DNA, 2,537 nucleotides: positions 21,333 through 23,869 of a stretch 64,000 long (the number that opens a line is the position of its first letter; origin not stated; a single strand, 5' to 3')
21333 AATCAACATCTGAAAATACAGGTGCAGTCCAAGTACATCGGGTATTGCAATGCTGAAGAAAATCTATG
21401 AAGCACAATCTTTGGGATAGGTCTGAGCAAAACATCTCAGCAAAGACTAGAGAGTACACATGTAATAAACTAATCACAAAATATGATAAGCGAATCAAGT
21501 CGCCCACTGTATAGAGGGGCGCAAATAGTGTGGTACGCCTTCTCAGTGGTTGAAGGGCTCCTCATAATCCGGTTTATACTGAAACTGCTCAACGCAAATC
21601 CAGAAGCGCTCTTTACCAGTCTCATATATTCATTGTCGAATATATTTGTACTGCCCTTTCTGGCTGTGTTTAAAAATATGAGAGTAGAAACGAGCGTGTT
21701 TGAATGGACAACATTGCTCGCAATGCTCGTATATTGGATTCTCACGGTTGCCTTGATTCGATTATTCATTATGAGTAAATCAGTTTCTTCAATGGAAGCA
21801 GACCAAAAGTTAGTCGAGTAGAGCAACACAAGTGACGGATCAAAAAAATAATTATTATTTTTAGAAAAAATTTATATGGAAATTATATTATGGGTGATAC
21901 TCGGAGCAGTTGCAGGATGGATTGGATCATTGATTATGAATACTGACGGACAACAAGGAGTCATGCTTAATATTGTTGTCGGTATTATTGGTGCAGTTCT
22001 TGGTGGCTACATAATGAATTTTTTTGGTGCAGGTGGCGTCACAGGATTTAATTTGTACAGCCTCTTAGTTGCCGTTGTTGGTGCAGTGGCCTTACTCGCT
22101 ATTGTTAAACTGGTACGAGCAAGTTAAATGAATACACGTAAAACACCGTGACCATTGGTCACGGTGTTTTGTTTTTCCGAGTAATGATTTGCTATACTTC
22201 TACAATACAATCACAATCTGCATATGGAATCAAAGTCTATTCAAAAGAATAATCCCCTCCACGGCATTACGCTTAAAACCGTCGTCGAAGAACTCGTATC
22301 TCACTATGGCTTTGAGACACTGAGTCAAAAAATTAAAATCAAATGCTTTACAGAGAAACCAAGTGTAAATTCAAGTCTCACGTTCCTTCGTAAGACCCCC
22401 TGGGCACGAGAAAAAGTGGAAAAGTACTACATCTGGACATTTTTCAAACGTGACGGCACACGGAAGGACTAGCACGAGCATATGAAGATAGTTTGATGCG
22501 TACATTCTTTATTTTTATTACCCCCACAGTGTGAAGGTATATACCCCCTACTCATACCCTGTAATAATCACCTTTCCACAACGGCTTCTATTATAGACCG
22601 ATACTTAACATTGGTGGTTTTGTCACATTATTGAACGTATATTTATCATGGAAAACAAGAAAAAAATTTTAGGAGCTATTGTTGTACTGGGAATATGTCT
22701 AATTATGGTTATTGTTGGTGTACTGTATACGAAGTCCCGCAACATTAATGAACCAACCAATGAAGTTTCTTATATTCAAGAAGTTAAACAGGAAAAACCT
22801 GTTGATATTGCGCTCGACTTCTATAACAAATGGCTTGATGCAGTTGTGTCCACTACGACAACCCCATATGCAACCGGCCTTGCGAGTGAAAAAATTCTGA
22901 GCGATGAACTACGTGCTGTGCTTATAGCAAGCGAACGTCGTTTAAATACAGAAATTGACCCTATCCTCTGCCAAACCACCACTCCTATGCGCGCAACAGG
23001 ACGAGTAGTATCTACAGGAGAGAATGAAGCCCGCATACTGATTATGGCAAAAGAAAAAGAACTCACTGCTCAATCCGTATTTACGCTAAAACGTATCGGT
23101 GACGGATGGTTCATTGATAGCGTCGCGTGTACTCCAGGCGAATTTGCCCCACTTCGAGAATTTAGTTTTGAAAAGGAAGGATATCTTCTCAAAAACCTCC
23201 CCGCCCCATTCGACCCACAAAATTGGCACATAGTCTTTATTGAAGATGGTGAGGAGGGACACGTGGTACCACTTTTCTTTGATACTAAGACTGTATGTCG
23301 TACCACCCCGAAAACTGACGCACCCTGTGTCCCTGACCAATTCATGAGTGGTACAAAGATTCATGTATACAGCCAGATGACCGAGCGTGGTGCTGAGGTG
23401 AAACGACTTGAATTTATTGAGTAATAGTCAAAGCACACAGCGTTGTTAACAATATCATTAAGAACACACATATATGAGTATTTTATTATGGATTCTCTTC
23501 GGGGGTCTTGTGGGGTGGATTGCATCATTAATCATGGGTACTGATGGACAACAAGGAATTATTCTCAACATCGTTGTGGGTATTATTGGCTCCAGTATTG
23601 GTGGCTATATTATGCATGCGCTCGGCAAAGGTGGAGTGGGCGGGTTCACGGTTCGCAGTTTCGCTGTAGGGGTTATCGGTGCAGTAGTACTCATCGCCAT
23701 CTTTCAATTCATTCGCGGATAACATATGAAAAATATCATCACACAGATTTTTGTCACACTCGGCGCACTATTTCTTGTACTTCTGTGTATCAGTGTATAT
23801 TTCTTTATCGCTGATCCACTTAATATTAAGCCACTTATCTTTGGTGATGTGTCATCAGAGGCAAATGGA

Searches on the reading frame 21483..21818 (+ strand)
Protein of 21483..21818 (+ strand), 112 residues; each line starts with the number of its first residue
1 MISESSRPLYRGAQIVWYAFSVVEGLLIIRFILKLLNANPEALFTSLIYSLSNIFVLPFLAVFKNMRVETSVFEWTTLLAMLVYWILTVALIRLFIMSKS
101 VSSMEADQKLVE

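Call 37: search_protein_families(library=pfam, proteins=[window:21483-21818:+], max_evalue=0.001)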
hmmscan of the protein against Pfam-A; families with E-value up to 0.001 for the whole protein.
window:21483-21818:+ (112 aa): 1 family
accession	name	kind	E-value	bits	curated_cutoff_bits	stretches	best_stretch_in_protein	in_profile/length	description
PF02325.22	YGGT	-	9.2e-05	23.2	27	1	19-88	3-67/70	YGGT family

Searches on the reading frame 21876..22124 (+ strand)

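Call 37: search_protein_families(library=pfam, proteins=[window:21876-22124:+], max_evalue=0.001)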
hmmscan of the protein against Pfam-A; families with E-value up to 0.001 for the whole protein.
window:21876-22124:+ (83 aa): 1 family
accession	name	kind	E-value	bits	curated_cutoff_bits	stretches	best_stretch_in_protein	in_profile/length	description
PF04226.18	Transgly_assoc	-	2.3e-12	47.4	25.3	1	33-81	1-48/49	Transglycosylase associated protein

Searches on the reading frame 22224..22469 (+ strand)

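Call 37: search_protein_families(library=pfam, proteins=[window:22224-22469:+], max_evalue=0.001)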
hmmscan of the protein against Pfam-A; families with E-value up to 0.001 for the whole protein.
window:22224-22469:+ (82 aa): 1 family
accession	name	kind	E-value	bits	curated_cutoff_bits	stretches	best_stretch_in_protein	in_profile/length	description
PF09905.14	VF530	-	1.1e-32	112.5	27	1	8-70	1-63/63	DNA-binding protein VF530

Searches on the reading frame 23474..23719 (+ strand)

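Call 37: search_protein_families(library=pfam, proteins=[window:23474-23719:+], max_evalue=0.001)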
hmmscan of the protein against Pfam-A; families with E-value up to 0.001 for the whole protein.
window:23474-23719:+ (82 aa): 1 family
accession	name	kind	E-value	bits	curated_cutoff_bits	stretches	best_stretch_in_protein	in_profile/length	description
PF04226.18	Transgly_assoc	-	9e-10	39.1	25.3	1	33-82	1-49/49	Transglycosylase associated protein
